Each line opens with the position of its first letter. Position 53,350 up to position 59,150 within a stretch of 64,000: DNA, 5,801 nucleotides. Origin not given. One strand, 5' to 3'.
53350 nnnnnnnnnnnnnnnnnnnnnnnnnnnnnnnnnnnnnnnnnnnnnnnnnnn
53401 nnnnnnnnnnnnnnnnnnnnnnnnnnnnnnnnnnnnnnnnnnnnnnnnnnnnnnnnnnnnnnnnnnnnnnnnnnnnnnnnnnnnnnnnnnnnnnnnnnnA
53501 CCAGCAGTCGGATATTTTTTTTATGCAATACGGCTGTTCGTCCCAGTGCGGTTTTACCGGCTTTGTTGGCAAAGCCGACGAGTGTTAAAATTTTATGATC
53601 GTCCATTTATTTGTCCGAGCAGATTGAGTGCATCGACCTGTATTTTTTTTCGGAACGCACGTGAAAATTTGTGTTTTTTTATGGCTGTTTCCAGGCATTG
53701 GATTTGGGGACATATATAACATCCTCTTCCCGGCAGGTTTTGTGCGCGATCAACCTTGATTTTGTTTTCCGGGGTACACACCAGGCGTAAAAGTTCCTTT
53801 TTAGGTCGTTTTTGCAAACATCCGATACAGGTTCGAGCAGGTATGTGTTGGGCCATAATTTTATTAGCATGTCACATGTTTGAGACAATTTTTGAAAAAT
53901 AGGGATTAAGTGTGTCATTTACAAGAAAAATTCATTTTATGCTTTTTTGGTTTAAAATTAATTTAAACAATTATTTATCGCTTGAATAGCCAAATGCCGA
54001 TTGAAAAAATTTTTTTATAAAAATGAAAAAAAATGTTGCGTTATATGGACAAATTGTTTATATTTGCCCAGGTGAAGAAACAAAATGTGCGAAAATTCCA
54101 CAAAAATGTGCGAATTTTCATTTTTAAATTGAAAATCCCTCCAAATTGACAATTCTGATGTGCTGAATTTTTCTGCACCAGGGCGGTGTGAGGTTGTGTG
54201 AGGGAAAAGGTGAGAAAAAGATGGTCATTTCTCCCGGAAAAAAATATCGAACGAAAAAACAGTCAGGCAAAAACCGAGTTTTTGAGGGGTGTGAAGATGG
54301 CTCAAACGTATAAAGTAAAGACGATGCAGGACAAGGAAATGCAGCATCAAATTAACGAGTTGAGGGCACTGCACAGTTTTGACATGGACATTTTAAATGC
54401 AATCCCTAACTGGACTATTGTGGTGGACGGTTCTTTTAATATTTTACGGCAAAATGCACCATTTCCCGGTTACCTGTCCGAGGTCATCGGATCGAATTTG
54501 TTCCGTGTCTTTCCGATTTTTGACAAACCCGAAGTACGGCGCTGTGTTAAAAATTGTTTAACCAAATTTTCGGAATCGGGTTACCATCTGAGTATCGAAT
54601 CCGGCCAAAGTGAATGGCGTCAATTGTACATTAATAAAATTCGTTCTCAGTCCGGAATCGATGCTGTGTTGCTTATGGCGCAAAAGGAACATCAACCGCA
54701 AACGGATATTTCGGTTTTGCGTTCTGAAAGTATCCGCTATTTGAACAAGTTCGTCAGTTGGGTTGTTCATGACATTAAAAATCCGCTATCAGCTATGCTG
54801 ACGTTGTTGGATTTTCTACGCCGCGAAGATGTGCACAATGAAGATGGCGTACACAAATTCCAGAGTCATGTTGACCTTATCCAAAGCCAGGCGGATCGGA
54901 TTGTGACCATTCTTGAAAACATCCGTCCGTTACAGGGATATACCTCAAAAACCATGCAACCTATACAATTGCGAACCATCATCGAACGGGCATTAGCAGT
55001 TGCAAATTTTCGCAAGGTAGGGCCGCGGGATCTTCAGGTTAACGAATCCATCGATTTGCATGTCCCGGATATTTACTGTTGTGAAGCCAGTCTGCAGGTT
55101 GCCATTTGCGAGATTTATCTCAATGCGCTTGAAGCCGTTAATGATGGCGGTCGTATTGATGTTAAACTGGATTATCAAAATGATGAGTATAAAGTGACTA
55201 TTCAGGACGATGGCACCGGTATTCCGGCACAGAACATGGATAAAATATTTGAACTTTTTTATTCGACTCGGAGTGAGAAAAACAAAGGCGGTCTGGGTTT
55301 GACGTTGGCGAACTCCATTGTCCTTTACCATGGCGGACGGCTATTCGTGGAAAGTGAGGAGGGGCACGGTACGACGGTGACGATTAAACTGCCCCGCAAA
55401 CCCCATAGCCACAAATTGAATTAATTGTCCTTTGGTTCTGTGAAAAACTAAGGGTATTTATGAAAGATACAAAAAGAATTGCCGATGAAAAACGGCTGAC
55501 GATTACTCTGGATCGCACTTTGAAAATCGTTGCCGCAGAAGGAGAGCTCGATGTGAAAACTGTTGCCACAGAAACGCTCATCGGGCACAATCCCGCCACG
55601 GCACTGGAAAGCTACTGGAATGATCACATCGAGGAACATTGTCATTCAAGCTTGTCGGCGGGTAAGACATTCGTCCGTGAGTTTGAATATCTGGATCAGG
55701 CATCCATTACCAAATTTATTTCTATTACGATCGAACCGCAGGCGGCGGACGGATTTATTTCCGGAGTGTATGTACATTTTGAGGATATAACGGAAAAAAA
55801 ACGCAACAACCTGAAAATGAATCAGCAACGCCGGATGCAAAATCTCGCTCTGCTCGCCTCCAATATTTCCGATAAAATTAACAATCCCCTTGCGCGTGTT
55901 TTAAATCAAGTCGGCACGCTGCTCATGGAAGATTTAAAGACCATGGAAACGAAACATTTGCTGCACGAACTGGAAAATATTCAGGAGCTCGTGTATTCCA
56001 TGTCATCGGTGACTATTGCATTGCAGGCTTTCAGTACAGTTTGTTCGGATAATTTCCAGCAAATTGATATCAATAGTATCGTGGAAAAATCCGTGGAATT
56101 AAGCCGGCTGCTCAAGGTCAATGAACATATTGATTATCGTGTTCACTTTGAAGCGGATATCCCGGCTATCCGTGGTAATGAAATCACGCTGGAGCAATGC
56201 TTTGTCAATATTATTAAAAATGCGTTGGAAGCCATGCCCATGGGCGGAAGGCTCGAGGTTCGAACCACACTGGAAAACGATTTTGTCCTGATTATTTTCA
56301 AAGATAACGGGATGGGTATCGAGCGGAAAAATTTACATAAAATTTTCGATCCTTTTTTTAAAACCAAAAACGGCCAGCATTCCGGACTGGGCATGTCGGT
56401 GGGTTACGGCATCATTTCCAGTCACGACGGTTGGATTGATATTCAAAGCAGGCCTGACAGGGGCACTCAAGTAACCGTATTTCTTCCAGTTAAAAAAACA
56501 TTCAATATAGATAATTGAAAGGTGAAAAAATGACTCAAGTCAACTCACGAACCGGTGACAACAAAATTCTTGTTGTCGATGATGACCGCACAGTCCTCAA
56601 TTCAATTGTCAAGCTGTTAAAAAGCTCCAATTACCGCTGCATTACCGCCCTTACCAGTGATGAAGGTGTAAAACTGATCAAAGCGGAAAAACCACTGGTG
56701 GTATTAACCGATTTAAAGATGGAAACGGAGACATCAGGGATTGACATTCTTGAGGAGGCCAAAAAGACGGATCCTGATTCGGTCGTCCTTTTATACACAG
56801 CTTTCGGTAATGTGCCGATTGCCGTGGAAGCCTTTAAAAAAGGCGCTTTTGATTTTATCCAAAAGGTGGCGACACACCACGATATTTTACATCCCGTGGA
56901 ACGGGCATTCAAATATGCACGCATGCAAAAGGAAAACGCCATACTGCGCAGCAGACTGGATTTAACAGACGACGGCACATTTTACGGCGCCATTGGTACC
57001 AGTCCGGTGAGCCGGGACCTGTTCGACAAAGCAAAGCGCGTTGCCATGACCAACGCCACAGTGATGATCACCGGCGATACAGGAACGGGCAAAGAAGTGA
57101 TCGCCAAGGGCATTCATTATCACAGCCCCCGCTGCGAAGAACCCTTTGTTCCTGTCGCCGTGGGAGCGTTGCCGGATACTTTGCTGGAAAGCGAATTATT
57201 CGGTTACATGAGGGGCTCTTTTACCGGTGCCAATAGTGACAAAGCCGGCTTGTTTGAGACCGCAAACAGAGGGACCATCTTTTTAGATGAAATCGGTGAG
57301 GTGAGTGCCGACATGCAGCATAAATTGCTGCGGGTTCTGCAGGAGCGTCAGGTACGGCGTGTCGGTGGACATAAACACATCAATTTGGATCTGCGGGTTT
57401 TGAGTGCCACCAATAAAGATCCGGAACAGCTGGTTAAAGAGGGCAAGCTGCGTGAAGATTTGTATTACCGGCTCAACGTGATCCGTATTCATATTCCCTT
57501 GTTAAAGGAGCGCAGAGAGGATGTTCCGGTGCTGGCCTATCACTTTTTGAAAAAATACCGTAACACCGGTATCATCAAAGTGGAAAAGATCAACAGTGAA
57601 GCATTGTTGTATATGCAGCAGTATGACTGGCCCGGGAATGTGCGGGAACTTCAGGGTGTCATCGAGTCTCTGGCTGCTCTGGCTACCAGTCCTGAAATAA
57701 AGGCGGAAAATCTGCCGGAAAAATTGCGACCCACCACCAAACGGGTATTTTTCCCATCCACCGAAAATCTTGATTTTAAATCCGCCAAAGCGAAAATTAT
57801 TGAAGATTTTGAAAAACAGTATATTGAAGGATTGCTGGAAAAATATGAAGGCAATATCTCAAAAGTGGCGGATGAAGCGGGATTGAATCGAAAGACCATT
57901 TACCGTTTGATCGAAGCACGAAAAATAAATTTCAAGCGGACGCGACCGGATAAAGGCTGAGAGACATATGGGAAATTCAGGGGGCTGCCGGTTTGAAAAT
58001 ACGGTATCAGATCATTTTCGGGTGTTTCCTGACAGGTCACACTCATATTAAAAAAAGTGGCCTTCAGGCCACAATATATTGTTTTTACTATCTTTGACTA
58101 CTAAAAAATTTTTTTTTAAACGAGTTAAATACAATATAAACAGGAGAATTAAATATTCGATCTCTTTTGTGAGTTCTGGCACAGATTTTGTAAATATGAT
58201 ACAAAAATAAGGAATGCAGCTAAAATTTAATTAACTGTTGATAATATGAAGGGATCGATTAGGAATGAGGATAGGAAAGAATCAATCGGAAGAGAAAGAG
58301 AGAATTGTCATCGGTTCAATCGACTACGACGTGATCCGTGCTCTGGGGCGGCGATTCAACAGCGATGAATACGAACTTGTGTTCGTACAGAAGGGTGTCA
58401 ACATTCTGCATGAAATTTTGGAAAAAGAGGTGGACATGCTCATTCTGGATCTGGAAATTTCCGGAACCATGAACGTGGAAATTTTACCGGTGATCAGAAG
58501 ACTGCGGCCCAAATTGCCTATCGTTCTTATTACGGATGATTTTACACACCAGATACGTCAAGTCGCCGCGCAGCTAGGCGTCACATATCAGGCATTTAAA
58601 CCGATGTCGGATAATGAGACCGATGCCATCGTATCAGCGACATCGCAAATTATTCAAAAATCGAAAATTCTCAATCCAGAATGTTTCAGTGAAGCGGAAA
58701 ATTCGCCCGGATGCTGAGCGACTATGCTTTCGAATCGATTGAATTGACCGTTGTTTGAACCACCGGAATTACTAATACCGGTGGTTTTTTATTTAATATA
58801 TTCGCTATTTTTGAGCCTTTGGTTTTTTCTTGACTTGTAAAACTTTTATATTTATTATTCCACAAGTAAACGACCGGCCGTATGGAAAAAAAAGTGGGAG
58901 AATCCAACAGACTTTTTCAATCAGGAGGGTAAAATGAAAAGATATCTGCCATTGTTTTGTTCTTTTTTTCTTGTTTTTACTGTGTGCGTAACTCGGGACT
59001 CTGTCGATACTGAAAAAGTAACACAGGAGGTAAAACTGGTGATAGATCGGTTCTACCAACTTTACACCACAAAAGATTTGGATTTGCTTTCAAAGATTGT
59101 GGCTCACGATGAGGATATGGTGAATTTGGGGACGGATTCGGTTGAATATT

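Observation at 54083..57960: Kinase, pseudo-kinase (His to Asp) and sigma-54 activator operon preceded by a 2x direct repeat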

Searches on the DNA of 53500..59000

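Call 48: search_rna_families(source=window, start=53500, end=59000, threshold=evalue, max_evalue=1)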
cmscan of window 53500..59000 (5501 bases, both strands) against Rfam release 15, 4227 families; matches with E-value up to 1: 1.
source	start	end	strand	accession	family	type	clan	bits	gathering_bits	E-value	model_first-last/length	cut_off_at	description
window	54083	54275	-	RF02349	psRNA2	Gene; sRNA;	-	19.2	65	0.17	1-201/201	no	Proteobacterial sRNA psRNA2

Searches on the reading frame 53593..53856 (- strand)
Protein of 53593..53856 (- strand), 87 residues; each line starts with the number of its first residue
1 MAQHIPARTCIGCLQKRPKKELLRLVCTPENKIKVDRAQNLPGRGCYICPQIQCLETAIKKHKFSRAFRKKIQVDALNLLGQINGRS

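Call 61: search_protein_families(library=pfam, proteins=[window:53593-53856:-], max_evalue=0.001)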
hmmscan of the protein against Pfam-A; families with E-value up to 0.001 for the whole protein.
window:53593-53856:- (87 aa): 1 family
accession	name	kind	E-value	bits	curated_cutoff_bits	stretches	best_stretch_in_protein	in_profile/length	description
PF04296.18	YlxR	-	1.7e-26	92.3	26.9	1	8-75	1-68/75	Protein of unknown function (DUF448)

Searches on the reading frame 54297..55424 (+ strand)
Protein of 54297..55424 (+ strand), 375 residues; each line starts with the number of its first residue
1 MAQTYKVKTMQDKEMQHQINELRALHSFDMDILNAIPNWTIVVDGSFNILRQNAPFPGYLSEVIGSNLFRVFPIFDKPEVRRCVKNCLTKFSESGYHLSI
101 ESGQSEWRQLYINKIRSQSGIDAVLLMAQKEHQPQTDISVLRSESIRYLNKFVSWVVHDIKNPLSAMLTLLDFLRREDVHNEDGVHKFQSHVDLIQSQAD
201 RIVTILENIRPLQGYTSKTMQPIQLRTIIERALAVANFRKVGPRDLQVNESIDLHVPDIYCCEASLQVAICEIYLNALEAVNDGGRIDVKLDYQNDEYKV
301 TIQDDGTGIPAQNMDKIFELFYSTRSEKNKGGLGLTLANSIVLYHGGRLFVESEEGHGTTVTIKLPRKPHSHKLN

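Call 3: search_protein_families(library=pfam, proteins=[window:54297-55424:+], max_evalue=0.1)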
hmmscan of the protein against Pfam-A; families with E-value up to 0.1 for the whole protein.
window:54297-55424:+ (375 aa): 6 families
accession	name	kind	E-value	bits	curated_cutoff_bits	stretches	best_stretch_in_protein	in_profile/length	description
PF02518.31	HATPase_c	-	2.6e-23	83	26.4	1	265-368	5-110/111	Histidine kinase-, DNA gyrase B-, and HSP90-like ATPase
PF00512.31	HisKA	-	1.5e-09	38.2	26.9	1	149-210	2-58/66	His Kinase A (phospho-acceptor) domain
PF13589.12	HATPase_c_3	-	9.7e-08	32.6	25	1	265-340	2-82/137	Histidine kinase-, DNA gyrase B-, and HSP90-like ATPase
PF13581.12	HATPase_c_2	-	2.9e-06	27.7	27.4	1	224-362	7-124/127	Histidine kinase-like ATPase domain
PF16137.10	DUF4845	-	0.078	14.3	27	0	213-251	21-59/85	Domain of unknown function (DUF4845)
PF14501.12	HATPase_c_5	-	0.079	13.3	22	0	266-356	6-93/102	GHKL domain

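Call 4: search_protein_families(library=ncbifam, proteins=[window:54297-55424:+], max_evalue=0.01)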
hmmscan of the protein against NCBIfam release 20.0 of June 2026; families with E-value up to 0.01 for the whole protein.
window:54297-55424:+ (375 aa): 91 families (the best 25 are shown)
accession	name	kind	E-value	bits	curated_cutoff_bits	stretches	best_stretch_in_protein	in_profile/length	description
NF008468.0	PRK11360.1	equivalog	2e-43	148.7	646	1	19-372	260-613/616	two-component system sensor histidine kinase AtoS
NF046044.1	PnpS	equivalog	6.5e-31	107.7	400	1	7-366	36-390/390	two-component system histidine kinase PnpS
NF007688.0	PRK10364.1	equivalog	1.5e-30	106.4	479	1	139-368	230-452/460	two-component system sensor histidine kinase ZraS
NF052574.1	HisKinEspCMyxo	equivalog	2.5e-29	102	1200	1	99-370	365-640/785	serine histidine kinase EspC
NF008312.0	PRK11100.1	equivalog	4.8e-28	98.2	356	1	145-368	252-475/477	two-component system sensor histidine kinase CreC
TIGR02966.1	phoR_proteo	equivalog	9.5e-28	97.2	334.2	1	31-364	10-332/333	phosphate regulon sensor histidine kinase PhoR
NF033092.0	HK_WalK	equivalog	2.5e-26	92.4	725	1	150-366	373-593/594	cell wall metabolism sensor histidine kinase WalK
NF006800.0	PRK09303.1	equivalog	1.4e-24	86.8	342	1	144-366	146-376/383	histidine kinase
NF053867.1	SprKinKinDBac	equivalog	1.7e-24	86.1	775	1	156-367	293-497/500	sporulation kinase KinD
NF041735.1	hist_kin_RppB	equivalog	8.1e-24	84.2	400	1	145-366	212-438/438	two-component system sensor histidine kinase RppB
TIGR02916.1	PEP_his_kin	equivalog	1.5e-23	83.2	300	1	141-366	467-679/679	XrtA/PEP-CTERM system histidine kinase PrsK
NF038348.1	T2SS_HK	subfamily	1.1e-21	77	450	1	255-366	461-572/574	histidine kinase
NF010411.0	PRK13837.1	equivalog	2.3e-20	72.2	647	1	187-369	484-677/828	two-component system VirA-like sensor kinase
NF046020.1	HisKinCckABruc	equivalog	3.4e-20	71.5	1000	1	32-370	351-710/868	cell cycle histidine kinase CckA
NF045595.1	HK_scytonemin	equivalog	6.5e-20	71.1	865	1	150-367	416-635/637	scytonemin biosynthesis sensor histidine kinase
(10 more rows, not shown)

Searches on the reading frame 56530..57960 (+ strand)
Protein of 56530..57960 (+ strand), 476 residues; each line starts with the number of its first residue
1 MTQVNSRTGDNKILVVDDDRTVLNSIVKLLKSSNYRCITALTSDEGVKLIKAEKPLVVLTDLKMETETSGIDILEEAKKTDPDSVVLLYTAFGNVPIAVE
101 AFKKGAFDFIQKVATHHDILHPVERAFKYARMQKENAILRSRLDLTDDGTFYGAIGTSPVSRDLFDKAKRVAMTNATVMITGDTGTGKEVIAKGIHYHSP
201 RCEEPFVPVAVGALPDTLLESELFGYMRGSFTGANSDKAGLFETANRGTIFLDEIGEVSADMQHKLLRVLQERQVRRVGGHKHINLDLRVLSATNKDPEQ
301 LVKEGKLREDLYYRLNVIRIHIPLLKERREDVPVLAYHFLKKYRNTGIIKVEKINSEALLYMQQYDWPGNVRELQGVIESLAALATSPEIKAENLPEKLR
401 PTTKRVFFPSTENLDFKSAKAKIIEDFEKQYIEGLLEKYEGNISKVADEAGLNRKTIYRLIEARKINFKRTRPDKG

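Call 3: search_protein_families(library=pfam, proteins=[window:56530-57960:+], max_evalue=0.1)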
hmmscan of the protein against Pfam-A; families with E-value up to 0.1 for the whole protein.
window:56530-57960:+ (476 aa): 15 families
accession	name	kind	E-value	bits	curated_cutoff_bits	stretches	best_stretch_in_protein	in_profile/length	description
PF00158.32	Sigma54_activat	-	3.6e-67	225.7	20.2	1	155-321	2-168/168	Sigma-54 interaction domain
PF25601.1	AAA_lid_14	-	5.7e-24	84.2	27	1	326-403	1-78/87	AAA+ ATPase lid domain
PF00072.30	Response_reg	-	2.7e-19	69.8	30.2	1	13-121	1-108/111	Response regulator receiver domain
PF14532.12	Sigma54_activ_2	-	2.4e-17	63.9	25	1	155-325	1-138/138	Sigma-54 interaction domain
PF02954.25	HTH_8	-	1.5e-08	34.7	22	1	424-459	2-37/42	Bacterial regulatory protein, Fis family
PF07728.20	AAA_5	-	9.7e-06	26.1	22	1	178-309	2-133/139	AAA domain (dynein-related subfamily)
PF01078.27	Mg_chelatase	-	0.00058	19.8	20.3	1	233-295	93-157/207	Magnesium chelatase, subunit ChlI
PF20030.5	bpMoxR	-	0.00067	19.2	27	1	249-300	100-150/205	MoxR domain in the MoxR-vWA-beta-propeller ternary systems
PF20720.3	nSTAND3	-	0.00084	19.5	27.2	1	161-198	3-40/155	Novel STAND NTPase 3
PF13245.12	AAA_19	-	0.0037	17.9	25.1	0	168-201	4-37/134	AAA domain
PF07724.20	AAA_2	-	0.0053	17.3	27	1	177-284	5-112/166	AAA domain (Cdc48 subfamily)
PF13551.12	HTH_29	-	0.019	15.5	28.1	1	434-463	4-35/64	Winged helix-turn helix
PF00004.35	AAA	-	0.024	15.5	21.2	1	178-301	1-114/131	ATPase family associated with various cellular activities (AAA)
PF18090.7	SoPB_HTH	-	0.034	14.7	27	1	429-466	8-45/75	Centromere-binding protein HTH domain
PF12728.13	HTH_17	-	0.041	14.6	27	0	443-469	4-31/51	Helix-turn-helix domain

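Call 4: search_protein_families(library=ncbifam, proteins=[window:56530-57960:+], max_evalue=0.01)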
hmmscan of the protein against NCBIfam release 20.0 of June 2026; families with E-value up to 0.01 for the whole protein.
window:56530-57960:+ (476 aa): 83 families (the best 25 are shown)
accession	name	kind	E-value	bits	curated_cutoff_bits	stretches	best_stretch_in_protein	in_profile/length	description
NF008469.0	PRK11361.1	equivalog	2.6e-118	395.7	714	1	10-461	4-452/461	acetoacetate metabolism transcriptional regulator AtoC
TIGR01818.1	ntrC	equivalog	1e-114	383.9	558.6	1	13-456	1-439/463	nitrogen regulation protein NR(I)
TIGR02915.1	PEP_resp_reg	equivalog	9e-108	361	502.6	1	13-466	1-444/445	PEP-CTERM-box response regulator transcription factor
NF051870.1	NAssimRespRegNtrX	equivalog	2.9e-106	356.1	600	1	12-462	3-448/452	nitrogen assimilation response regulator NtrX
NF041552.1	TF_PrdR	equivalog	4.5e-106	355.4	795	1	108-462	223-574/577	sigma-54 dependent transcriptional regulator PrdR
NF011695.0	PRK15115.1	equivalog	1.2e-104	350.6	763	1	11-465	7-437/445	two-component system response regulator GlrR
NF041946.1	LuxO_transreg_Vib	equivalog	2.1e-93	313.7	800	1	39-463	25-459/463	quorum-sensing sigma-54 dependent transcriptional regulator LuxO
NF007689.0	PRK10365.1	equivalog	2.7e-93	313.2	760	1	11-458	6-436/441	sigma-54-dependent response regulator transcription factor ZraR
NF008176.1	PRK10923.1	equivalog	1.2e-92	311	620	1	12-404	5-390/469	nitrogen regulation protein NR(I)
TIGR01817.1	nifA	equivalog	4.3e-92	309.6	528.85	1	123-395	166-438/534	nif-specific transcriptional activator NifA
NF003451.0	PRK05022.1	equivalog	6.1e-89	299.1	476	1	149-467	187-509/512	nitric oxide reductase transcriptional regulator NorR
NF038308.1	RNA_repair_RtcR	equivalog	1.8e-83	281.2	650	1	140-407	168-444/530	RNA repair transcriptional activator RtcR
NF049963.1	RespRegFlgRCampy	domain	1.3e-79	268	750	1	13-400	3-382/429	fla regulon two-component system response regulator FlgR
TIGR02329.1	propionate_PrpR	equivalog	2.3e-79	267.4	499.2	1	125-462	181-525/526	propionate catabolism operon regulatory protein PrpR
NF050807.1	TransRegFlbDCaul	equivalog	2.9e-78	263.8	750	1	159-456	125-430/454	sigma-54-dependent transcriptional regulator FlbD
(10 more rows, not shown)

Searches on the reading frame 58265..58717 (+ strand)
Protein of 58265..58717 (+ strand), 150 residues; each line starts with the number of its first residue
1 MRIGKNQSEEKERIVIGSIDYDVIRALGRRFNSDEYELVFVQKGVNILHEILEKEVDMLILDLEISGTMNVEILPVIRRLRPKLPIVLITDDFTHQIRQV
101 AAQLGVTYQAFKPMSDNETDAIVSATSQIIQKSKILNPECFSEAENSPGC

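Call 3: search_protein_families(library=pfam, proteins=[window:58265-58717:+], max_evalue=0.1)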
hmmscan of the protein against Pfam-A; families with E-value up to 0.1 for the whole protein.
window:58265-58717:+ (150 aa): 5 families
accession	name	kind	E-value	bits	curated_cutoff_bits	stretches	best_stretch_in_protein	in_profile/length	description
PF00072.30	Response_reg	-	7.6e-11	42.6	30.2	1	22-120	9-107/111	Response regulator receiver domain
PF02887.21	PK_C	-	0.035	14.6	28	1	77-137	32-89/114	Pyruvate kinase, alpha/beta domain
PF00702.32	Hydrolase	-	0.049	14.5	26.4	1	64-115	92-138/191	haloacid dehalogenase-like hydrolase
PF06506.16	PrpR_N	-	0.052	13.6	29.1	1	49-126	39-115/167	Propionate catabolism activator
PF03709.21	OKR_DC_1_N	-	0.078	13.7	29.3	0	23-95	5-75/111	Orn/Lys/Arg decarboxylase, N-terminal domain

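Call 4: search_protein_families(library=ncbifam, proteins=[window:58265-58717:+], max_evalue=0.01)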
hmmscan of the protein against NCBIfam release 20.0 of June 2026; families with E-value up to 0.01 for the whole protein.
window:58265-58717:+ (150 aa): 38 families (the best 25 are shown)
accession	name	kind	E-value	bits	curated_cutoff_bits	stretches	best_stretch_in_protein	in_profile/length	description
NF052313.1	T9SS_RR_PorX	equivalog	2.1e-08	33.4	300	1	32-137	21-123/513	T9SS response regulator signal transducer PorX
NF011695.0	PRK15115.1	equivalog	2.6e-07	29.8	763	1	14-134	9-126/445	two-component system response regulator GlrR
NF007982.1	PRK10710.1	equivalog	3.9e-06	26.6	380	1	27-127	23-122/235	envelope stress response regulator BaeR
NF007005.1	PRK09468.1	equivalog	8e-06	25.4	331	1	10-126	2-118/237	osmolarity response regulator transcription factor OmpR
TIGR01818.1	ntrC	equivalog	9.3e-06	24.7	558.6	1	26-126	13-113/463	nitrogen regulation protein NR(I)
NF040534.1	resp_reg_YycF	equivalog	1.4e-05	24.5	340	1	30-128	19-116/231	response regulator YycF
NF011896.0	PRK15369.1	equivalog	2.1e-05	24.2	242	1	35-111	28-105/211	two component system response regulator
NF040689.1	MtrAB_MtrA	equivalog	2.3e-05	23.9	300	1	28-92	15-78/219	MtrAB system response regulator MtrA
NF041946.1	LuxO_transreg_Vib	equivalog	2.5e-05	23.3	800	1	34-123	19-108/463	quorum-sensing sigma-54 dependent transcriptional regulator LuxO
NF008296.0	PRK11083.1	equivalog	5.6e-05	22.7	273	1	31-134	23-125/228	two-component system response regulator CreB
NF045944.1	ResRegRpaBCyano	equivalog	7.4e-05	22.2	330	1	22-132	8-117/229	response regulator transcription factor RpaB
NF008199.0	PRK10955.1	equivalog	0.00022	21.2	341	1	19-135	9-120/232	envelope stress response regulator transcription factor CpxR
NF008034.0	PRK10766.1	equivalog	0.00037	20.1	275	1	20-115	10-105/231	two-component system response regulator TorR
NF012227.0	AdeR_RR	equivalog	0.00038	20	340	1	12-130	12-129/239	efflux system response regulator transcription factor AdeR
NF006900.1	PRK09390.1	equivalog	0.00047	19.8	255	1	23-131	16-125/203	response regulator FixJ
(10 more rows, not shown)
